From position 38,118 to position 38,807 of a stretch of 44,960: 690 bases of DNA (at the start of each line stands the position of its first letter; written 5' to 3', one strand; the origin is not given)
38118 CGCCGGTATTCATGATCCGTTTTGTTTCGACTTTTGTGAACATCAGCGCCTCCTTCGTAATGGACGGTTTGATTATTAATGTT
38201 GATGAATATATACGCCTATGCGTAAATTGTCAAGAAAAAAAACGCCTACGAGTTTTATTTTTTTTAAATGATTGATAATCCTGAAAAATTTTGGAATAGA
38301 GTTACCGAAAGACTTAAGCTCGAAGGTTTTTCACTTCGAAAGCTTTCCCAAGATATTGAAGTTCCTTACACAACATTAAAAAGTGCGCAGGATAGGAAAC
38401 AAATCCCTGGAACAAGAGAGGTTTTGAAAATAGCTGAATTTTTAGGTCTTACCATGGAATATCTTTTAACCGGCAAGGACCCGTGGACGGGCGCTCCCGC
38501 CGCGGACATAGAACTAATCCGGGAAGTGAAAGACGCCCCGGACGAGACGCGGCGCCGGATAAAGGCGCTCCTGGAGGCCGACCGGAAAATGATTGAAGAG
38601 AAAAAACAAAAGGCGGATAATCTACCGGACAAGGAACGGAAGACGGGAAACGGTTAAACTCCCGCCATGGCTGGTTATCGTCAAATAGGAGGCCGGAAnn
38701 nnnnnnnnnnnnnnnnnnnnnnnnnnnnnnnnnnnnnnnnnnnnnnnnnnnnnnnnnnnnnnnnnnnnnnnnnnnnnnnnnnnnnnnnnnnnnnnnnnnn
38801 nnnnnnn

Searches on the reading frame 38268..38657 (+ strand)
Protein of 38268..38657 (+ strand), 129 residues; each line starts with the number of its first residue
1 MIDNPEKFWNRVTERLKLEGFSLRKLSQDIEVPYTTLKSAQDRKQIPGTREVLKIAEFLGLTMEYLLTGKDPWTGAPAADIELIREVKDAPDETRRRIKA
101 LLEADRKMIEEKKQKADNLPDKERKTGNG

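Call 52: search_protein_families(library=pfam, proteins=[window:38268-38657:+], max_evalue=0.001)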
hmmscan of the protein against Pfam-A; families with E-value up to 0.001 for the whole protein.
window:38268-38657:+ (129 aa): 3 families
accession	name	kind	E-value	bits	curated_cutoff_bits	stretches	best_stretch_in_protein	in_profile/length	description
PF12844.13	HTH_19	-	5e-05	23.6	30.2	1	19-71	11-63/64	Helix-turn-helix domain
PF24028.1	DUF7339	-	9.7e-05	22.9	27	1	6-82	4-84/115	Domain of unknown function (DUF7339)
PF07022.19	Phage_CI_repr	-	0.00029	21.6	22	1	19-72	10-63/65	Bacteriophage CI repressor helix-turn-helix domain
